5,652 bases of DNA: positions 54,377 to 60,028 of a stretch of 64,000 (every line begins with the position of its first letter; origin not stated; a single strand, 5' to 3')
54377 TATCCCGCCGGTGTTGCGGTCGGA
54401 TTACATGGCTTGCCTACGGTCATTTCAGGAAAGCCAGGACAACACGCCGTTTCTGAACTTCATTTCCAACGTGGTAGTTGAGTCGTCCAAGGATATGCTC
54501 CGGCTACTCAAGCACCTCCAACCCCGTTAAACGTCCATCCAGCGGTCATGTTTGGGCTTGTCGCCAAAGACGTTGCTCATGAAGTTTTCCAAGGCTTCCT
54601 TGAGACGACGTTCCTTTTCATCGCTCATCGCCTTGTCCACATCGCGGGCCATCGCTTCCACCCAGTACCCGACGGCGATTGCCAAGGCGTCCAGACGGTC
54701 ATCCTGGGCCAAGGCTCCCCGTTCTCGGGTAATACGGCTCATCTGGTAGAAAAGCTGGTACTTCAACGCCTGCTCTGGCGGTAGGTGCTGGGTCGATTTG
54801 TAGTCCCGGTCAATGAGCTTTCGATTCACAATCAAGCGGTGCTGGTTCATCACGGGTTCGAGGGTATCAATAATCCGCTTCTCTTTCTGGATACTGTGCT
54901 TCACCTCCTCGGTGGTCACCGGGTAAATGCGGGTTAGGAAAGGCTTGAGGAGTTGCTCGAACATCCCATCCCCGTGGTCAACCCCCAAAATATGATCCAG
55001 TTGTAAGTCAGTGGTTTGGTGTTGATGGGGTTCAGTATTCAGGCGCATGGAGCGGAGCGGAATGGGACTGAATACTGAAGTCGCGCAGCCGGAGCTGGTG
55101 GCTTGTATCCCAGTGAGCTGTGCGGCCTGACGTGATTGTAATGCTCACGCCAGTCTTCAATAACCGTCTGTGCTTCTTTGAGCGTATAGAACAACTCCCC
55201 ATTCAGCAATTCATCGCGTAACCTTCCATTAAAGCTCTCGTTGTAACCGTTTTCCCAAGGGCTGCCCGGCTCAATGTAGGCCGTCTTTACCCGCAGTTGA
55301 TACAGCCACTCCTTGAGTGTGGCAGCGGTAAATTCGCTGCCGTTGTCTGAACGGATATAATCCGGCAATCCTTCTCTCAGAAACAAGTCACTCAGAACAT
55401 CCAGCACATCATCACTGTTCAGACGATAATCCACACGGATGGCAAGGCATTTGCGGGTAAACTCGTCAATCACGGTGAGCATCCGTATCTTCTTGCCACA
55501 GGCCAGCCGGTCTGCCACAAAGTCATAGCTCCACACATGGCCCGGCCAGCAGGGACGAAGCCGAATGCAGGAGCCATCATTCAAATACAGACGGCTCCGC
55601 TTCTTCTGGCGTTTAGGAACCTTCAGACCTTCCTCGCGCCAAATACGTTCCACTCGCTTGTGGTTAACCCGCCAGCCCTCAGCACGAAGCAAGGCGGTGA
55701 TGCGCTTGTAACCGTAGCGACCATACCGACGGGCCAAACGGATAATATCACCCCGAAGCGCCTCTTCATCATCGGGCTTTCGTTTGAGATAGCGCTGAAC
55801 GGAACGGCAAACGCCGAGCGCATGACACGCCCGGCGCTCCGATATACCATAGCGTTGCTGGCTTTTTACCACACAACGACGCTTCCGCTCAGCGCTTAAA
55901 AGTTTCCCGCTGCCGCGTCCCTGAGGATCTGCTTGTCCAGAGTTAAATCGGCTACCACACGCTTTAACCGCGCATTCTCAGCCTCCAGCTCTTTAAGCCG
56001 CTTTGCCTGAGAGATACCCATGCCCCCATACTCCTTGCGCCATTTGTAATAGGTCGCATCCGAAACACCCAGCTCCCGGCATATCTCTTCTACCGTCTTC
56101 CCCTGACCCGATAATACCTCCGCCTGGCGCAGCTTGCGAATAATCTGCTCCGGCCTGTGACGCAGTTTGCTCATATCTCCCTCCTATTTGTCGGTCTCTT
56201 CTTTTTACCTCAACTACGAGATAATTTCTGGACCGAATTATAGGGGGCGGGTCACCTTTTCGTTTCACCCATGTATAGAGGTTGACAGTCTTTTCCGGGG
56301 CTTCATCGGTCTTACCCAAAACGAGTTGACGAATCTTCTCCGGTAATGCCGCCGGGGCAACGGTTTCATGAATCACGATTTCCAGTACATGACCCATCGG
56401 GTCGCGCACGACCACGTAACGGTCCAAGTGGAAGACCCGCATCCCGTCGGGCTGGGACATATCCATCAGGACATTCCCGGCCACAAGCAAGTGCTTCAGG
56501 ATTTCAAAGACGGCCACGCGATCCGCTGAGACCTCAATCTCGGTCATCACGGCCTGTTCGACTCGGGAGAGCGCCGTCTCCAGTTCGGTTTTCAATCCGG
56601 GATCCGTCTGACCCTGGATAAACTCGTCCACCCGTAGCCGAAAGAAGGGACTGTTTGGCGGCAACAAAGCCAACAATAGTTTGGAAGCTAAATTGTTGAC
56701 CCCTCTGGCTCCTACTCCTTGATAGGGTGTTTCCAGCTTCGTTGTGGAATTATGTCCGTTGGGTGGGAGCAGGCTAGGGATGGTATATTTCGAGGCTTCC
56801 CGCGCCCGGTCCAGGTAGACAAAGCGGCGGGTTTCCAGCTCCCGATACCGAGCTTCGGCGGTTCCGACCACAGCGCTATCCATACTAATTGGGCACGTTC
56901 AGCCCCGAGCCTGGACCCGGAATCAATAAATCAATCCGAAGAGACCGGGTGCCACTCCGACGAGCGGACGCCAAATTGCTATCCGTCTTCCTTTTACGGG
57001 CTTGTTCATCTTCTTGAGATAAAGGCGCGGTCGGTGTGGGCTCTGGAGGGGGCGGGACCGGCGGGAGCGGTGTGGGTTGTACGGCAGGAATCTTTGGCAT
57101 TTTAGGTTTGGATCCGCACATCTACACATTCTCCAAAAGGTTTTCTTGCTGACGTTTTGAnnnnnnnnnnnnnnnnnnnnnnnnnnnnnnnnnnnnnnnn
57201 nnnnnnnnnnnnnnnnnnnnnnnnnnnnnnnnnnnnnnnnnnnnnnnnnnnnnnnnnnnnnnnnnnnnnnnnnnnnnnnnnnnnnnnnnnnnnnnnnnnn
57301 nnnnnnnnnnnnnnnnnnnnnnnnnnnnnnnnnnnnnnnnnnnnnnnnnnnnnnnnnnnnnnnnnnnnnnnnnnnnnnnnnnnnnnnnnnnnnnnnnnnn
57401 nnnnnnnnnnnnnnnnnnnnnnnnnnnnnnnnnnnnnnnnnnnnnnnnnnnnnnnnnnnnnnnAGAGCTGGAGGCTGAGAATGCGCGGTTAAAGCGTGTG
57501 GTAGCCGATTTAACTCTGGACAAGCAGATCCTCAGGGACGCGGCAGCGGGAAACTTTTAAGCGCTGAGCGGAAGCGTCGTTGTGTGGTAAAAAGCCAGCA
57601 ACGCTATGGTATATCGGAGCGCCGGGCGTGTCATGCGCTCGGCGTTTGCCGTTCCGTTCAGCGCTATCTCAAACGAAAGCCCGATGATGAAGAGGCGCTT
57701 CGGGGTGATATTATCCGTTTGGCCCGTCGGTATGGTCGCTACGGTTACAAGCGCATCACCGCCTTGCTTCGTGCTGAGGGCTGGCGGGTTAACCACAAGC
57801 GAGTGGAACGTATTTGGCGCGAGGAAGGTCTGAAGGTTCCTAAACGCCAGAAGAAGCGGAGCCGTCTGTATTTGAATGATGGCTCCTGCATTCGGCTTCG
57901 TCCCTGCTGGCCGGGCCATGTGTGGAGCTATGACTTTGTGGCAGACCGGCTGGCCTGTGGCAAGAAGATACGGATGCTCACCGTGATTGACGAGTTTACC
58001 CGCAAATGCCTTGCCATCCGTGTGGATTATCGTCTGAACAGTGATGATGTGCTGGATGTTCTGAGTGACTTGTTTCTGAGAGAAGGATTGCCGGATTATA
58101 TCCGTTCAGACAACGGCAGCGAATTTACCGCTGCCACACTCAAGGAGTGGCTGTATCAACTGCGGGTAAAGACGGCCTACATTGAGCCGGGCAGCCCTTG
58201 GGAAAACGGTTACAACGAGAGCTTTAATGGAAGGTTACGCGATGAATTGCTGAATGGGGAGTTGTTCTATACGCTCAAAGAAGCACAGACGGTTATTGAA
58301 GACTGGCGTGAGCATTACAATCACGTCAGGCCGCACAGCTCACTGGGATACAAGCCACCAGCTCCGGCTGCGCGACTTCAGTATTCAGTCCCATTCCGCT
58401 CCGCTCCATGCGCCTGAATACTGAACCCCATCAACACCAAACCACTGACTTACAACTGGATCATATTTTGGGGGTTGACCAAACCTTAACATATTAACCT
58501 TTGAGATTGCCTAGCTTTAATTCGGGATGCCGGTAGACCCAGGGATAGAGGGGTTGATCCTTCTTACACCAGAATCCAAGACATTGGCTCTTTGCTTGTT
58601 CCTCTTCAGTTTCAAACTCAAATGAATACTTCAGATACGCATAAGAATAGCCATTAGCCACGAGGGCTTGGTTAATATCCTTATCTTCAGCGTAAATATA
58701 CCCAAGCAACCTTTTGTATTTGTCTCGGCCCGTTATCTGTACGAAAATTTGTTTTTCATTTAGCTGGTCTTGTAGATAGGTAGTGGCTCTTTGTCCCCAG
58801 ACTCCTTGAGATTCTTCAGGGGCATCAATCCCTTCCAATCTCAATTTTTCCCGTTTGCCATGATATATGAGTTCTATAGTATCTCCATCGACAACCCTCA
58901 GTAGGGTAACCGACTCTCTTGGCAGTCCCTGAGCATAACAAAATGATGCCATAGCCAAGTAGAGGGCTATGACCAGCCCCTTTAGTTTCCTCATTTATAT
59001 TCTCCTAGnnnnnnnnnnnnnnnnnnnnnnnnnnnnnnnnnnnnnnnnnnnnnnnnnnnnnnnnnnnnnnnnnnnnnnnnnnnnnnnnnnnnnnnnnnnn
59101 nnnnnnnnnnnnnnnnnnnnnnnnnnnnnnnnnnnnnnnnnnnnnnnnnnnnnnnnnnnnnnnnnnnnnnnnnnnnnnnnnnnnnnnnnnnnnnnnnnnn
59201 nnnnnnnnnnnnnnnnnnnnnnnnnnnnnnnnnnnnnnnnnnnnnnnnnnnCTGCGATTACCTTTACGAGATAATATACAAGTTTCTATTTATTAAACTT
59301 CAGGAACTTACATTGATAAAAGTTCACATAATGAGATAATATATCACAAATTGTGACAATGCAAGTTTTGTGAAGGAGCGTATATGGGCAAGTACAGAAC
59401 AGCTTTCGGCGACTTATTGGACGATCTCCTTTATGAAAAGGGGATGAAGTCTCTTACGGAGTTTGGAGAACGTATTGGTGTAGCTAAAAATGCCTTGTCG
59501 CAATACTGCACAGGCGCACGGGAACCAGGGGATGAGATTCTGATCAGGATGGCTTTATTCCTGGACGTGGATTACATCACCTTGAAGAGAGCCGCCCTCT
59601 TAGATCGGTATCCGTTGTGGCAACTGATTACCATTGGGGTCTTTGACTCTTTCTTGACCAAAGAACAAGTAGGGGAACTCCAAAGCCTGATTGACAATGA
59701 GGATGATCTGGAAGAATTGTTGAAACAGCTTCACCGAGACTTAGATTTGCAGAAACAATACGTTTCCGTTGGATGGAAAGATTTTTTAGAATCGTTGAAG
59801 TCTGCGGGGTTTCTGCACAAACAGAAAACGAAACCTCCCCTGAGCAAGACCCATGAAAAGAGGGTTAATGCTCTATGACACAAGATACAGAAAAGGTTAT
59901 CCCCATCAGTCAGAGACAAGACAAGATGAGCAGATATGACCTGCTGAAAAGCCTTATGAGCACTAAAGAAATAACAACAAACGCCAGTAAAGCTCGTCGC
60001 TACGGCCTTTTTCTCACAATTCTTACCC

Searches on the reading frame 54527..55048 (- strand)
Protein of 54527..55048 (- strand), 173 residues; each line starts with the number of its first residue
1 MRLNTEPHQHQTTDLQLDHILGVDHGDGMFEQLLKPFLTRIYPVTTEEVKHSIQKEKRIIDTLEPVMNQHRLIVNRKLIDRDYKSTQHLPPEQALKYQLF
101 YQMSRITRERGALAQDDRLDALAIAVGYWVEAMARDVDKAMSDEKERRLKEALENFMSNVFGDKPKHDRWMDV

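Call 7: search_protein_families(library=pfam, proteins=[window:54527-55048:-])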
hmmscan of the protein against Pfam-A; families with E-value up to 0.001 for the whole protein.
window:54527-55048:- (173 aa): 1 family
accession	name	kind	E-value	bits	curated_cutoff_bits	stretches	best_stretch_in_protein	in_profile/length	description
PF22530.2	Terminase-T7_RNaseH-like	-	1.7e-14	54.4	27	1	24-72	60-108/108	Terminase Bacteriophage T7, Ribonuclease H-like domain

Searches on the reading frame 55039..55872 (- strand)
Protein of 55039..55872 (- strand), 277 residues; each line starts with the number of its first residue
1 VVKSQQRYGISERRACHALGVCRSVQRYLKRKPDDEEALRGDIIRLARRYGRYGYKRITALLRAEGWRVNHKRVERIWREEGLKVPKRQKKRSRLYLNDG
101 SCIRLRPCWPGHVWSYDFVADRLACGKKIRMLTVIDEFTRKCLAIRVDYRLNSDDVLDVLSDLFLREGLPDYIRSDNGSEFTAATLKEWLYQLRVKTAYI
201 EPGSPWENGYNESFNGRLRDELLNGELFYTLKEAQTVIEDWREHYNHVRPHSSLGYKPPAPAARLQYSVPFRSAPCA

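Call 7: search_protein_families(library=pfam, proteins=[window:55039-55872:-])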
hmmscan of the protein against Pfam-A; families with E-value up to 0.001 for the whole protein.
window:55039-55872:- (277 aa): 4 families
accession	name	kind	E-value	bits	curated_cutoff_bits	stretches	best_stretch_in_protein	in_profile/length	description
PF13683.12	rve_3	-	4.8e-31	106.8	26.5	1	194-259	2-67/67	Integrase core domain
PF00665.32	rve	-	6.1e-19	68.6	32.6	1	110-205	4-102/102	Integrase core domain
PF13276.12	HTH_21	-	1.2e-15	57.9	28.1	1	35-91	2-60/60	HTH-like domain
PF13333.12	rve_2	-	5.8e-07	30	22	1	212-259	1-48/56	Integrase core domain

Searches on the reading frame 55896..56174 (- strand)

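Call 7: search_protein_families(library=pfam, proteins=[window:55896-56174:-])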
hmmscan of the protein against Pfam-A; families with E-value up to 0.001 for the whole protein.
window:55896-56174:- (92 aa): 5 families
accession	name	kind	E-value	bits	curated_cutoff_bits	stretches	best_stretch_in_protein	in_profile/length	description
PF01527.26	HTH_Tnp_1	-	4.1e-20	72.2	24.1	1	5-75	6-75/75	Transposase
PF13384.12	HTH_23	-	2e-08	34.2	24.6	1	21-53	13-45/50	Homeodomain-like domain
PF13518.12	HTH_28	-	4.3e-06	27.2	25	1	24-53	11-40/52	Helix-turn-helix domain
PF13022.12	HTH_Tnp_1_2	-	7.1e-06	26.6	27.9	1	15-48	13-49/122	Helix-turn-helix of insertion element transposase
PF13551.12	HTH_29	-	2.9e-05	24.5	28.1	1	21-59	7-46/64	Winged helix-turn helix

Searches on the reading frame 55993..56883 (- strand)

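Call 7: search_protein_families(library=pfam, proteins=[window:55993-56883:-])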
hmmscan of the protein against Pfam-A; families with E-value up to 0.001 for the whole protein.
window:55993-56883:- (296 aa): 1 family
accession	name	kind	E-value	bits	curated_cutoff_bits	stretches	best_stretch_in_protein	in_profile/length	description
PF12236.14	Head-tail_con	-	9.6e-37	127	27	1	8-211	3-214/489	Bacteriophage head to tail connecting protein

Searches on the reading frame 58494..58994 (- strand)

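Call 7: search_protein_families(library=pfam, proteins=[window:58494-58994:-])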
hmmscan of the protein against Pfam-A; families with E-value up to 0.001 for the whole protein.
window:58494-58994:- (166 aa): 1 family
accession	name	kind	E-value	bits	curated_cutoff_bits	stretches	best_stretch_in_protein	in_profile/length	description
PF00565.23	SNase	-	2.6e-18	66.9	21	1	50-142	1-105/107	Staphylococcal nuclease homologue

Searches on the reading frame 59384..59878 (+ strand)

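Call 8: search_protein_families(library=pfam, proteins=[window:59384-59878:+])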
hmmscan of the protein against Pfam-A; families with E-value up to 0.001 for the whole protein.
window:59384-59878:+ (164 aa): 2 families
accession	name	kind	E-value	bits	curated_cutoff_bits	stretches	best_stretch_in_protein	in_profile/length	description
PF01381.28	HTH_3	-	2.4e-08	34.3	23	1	18-63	6-51/55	Helix-turn-helix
PF13560.12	HTH_31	-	0.00032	21.4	27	1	22-63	15-57/64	Helix-turn-helix domain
